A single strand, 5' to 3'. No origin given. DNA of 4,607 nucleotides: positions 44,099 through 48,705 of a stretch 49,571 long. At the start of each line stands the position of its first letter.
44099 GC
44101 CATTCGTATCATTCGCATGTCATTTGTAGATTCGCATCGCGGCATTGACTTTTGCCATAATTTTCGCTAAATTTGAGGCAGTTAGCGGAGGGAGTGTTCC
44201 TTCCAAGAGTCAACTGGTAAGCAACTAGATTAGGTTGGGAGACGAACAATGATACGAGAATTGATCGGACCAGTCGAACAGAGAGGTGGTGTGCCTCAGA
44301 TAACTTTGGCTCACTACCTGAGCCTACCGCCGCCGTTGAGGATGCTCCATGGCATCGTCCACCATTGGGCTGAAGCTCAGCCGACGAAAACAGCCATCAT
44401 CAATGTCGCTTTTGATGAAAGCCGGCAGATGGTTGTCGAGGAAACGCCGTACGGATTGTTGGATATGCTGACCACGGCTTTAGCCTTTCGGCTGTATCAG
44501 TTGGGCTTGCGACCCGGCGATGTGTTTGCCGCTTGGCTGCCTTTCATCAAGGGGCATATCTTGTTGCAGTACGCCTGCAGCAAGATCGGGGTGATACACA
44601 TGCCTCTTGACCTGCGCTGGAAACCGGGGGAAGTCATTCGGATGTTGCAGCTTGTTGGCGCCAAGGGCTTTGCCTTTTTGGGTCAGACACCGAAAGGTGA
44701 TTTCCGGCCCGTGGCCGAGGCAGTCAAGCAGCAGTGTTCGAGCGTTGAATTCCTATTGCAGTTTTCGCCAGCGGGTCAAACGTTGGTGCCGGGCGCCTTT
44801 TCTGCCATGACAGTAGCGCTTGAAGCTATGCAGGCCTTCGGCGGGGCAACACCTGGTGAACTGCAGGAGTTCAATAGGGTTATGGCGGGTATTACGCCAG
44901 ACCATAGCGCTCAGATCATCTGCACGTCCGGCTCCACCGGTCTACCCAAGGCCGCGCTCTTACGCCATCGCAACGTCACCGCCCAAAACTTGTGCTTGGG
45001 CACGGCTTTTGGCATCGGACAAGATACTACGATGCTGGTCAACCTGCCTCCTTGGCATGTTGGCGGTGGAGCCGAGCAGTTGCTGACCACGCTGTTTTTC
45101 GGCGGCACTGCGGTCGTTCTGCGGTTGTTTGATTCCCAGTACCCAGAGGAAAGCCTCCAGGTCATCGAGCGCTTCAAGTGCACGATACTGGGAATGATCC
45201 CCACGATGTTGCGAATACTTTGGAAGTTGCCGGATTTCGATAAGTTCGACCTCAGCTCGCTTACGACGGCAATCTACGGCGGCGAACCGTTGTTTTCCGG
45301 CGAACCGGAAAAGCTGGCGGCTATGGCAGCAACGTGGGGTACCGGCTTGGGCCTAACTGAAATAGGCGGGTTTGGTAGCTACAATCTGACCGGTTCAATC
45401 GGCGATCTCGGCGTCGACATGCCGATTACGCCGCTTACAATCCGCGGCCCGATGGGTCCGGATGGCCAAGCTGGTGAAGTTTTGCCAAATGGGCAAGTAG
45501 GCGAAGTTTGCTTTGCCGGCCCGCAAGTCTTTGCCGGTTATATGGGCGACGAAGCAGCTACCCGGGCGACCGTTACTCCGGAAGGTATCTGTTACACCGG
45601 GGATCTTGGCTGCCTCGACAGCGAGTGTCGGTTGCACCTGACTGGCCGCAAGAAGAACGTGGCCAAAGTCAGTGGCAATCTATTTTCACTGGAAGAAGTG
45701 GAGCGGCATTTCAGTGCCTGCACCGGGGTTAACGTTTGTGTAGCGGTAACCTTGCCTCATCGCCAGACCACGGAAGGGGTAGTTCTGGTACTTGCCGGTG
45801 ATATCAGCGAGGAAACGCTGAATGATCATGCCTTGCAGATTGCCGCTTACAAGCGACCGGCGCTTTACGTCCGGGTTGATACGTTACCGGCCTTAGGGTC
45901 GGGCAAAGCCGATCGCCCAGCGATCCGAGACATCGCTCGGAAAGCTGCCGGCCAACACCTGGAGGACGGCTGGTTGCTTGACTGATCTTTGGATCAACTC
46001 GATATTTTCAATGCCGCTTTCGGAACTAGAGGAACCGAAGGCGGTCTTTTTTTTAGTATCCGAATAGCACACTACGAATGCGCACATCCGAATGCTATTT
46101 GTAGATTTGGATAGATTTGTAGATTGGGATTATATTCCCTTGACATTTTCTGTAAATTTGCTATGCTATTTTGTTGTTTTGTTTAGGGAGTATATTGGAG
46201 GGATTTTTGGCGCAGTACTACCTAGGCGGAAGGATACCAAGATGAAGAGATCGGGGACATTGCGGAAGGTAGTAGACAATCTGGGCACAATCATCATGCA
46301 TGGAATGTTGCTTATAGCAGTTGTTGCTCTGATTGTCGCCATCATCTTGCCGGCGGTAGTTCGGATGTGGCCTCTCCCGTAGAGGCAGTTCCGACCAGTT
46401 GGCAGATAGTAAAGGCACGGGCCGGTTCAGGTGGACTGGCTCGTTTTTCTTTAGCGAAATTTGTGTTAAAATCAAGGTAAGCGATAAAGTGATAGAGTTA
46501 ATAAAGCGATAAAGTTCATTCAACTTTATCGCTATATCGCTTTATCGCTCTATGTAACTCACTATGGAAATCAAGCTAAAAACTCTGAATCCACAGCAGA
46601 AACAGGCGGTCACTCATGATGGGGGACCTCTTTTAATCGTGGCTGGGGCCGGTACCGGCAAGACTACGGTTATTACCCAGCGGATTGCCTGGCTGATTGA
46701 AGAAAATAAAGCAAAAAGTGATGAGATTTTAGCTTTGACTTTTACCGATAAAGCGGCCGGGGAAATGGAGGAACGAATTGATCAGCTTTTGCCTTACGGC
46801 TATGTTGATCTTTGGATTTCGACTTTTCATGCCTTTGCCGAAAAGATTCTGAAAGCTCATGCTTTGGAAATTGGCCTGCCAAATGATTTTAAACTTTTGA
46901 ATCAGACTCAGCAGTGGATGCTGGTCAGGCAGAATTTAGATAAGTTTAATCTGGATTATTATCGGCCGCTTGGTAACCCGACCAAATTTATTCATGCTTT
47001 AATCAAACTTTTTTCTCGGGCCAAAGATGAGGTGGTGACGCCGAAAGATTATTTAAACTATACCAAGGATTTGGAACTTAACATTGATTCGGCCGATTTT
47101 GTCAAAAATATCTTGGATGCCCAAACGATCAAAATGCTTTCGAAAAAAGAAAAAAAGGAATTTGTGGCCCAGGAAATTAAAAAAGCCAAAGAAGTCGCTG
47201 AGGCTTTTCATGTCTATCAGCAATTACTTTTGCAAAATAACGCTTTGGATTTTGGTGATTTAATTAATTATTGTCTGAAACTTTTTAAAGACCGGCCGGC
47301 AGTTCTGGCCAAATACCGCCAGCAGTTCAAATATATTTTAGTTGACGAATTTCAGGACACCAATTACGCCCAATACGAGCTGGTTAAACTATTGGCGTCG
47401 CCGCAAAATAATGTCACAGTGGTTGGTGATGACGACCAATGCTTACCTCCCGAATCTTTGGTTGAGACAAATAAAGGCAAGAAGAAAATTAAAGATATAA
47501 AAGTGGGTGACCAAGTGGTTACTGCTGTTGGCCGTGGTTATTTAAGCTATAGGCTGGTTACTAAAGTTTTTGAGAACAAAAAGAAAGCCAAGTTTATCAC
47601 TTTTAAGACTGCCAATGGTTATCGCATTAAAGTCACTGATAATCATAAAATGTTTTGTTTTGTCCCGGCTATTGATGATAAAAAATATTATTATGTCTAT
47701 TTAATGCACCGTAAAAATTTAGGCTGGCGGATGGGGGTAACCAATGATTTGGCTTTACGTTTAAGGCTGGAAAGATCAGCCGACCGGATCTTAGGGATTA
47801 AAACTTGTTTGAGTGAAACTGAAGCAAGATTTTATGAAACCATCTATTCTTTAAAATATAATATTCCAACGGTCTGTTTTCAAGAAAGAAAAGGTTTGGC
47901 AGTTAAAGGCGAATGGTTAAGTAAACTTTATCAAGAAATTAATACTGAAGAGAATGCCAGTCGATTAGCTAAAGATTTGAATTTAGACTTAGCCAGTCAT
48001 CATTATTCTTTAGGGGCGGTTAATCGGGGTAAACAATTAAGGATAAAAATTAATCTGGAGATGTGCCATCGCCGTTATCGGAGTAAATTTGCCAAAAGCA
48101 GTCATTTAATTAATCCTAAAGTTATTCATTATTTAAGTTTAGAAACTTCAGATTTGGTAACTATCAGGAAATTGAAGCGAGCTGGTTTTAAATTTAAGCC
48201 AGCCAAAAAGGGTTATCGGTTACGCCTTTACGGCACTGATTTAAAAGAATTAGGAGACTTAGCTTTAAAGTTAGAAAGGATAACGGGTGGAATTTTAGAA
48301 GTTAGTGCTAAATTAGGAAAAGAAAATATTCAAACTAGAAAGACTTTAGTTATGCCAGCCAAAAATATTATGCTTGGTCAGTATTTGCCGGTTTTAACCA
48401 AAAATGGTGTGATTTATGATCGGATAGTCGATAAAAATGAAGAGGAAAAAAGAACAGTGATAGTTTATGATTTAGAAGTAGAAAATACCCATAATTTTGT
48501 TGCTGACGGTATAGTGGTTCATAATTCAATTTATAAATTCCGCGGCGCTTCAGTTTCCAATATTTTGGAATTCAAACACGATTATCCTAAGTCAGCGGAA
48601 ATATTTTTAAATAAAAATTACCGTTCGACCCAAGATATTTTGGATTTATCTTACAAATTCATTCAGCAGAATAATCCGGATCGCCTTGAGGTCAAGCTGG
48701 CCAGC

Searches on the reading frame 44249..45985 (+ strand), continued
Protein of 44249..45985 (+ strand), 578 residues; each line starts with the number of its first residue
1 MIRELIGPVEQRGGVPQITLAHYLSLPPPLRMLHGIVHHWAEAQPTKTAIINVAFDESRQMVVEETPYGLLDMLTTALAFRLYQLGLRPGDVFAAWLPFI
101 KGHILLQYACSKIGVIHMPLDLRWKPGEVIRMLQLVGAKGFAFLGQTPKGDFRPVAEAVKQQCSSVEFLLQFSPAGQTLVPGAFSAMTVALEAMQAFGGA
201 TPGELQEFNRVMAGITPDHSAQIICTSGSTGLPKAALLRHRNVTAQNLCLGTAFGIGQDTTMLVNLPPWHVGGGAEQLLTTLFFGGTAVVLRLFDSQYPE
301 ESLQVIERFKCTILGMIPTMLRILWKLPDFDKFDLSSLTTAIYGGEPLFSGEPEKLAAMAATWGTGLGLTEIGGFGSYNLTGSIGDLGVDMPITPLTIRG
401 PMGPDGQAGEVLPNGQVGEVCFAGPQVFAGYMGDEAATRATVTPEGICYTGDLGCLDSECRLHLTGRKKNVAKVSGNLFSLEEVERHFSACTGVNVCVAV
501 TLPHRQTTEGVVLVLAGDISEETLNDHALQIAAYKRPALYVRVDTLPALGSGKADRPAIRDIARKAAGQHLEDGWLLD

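Call 71: search_protein_families(library=ncbifam, proteins=[L020:4388-5704:+], max_evalue=0.001)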
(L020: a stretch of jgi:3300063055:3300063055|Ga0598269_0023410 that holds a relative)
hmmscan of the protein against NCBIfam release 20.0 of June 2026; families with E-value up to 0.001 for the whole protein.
L020:4388-5704:+ (438 aa): 57 families (the best 25 are shown)
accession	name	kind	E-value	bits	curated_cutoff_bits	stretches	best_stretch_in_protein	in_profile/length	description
NF005334.0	PRK06855.1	equivalog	1e-189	630.9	443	1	5-437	1-433/434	pyridoxal phosphate-dependent aminotransferase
NF006230.0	PRK08363.1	equivalog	5.7e-48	163.7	534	1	14-345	8-330/398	alanine aminotransferase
TIGR01265.1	tyr_nico_aTase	subfamily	9.2e-44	150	292.45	1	18-353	14-344/403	tyrosine/nicotianamine family aminotransferase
TIGR01264.1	tyr_amTase_E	equivalog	2.3e-36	125.5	474.25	1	20-349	15-340/403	tyrosine transaminase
NF041364.1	GntC_guanitoxin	equivalog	4.1e-33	114.7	415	1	55-260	14-219/356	guanitoxin biosynthesis PLP-dependent (S)-gamma-hydroxy-L-arginine cyclodehydratase GntC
NF005744.0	PRK07568.1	subfamily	2e-30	105.9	389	1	20-346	14-324/398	pyridoxal phosphate-dependent aminotransferase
NF041091.1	asp_aminotase_Arch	equivalog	2.3e-24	85.9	550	1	29-266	20-249/376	aspartate aminotransferase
NF005305.0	PRK06836.1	equivalog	3.3e-24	85.9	376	1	20-346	16-336/396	pyridoxal phosphate-dependent aminotransferase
TIGR03540.1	DapC_direct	equivalog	4.1e-23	81.9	593.25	1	22-260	15-249/383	LL-diaminopimelate aminotransferase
NF006756.0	PRK09276.1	subfamily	7e-23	81.2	507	1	19-260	14-251/387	LL-diaminopimelate aminotransferase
NF005732.0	PRK07550.1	equivalog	1.1e-22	80.6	366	1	56-260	49-251/389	aminotransferase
NF005601.0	PRK07337.1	equivalog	2.1e-21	76.5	496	1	19-345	18-326/394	pyridoxal phosphate-dependent aminotransferase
NF005593.0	PRK07324.1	equivalog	7.7e-19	68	476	1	61-261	48-235/373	aminotransferase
NF005588.0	PRK07309.1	equivalog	2.2e-18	66.3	576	1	54-261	45-250/391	pyridoxal phosphate-dependent aminotransferase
NF005815.0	PRK07681.1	equivalog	2.8e-18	66.1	545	1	28-260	24-251/399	LL-diaminopimelate aminotransferase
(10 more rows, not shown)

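Call 86: search_protein_families(library=phrogs, proteins=[L020:2378-4051:+], max_evalue=0.01)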
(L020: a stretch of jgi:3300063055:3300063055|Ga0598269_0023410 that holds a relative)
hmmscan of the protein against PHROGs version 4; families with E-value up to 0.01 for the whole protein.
L020:2378-4051:+ (557 aa): 0 families

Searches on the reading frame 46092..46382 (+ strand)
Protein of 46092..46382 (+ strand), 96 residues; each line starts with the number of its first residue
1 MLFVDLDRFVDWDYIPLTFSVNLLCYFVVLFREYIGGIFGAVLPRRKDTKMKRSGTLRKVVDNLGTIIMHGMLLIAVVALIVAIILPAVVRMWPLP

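Call 4: search_protein_families(library=pfam, proteins=[window:46092-46382:+], max_evalue=0.01)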
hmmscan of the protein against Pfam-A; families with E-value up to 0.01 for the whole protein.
window:46092-46382:+ (96 aa): 0 families

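Call 5: search_protein_families(library=ncbifam, proteins=[window:46092-46382:+], max_evalue=0.1)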
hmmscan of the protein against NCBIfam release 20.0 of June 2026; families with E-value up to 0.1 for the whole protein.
window:46092-46382:+ (96 aa): 2 families
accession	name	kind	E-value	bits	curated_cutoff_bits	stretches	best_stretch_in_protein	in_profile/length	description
NF041589.1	PepG1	equivalog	0.023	14.3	70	1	58-85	15-41/47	type I toxin-antitoxin system toxin PepG1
NF045757.1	MPN565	equivalog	0.039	13.6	130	0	9-30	94-115/200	MPN565 family protein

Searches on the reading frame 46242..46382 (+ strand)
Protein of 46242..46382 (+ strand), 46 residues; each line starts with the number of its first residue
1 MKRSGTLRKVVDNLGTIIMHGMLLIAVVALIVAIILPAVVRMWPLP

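Call 86: search_protein_families(library=phrogs, proteins=[window:46242-46382:+], max_evalue=0.01)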
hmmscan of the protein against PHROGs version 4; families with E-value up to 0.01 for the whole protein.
window:46242-46382:+ (46 aa): 0 families

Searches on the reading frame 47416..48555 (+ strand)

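Call 94: search_protein_families(library=pfam, proteins=[window:47416-48555:+], max_evalue=0.001)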
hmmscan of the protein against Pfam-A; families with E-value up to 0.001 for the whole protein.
window:47416-48555:+ (380 aa): 2 families
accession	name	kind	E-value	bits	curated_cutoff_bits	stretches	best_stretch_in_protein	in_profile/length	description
PF14890.11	Intein_splicing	-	5.7e-17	62.4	35.8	1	22-370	9-155/155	Intein splicing domain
PF01079.26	Hint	-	1.2e-09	38.5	29.7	1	7-82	11-89/213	Hint module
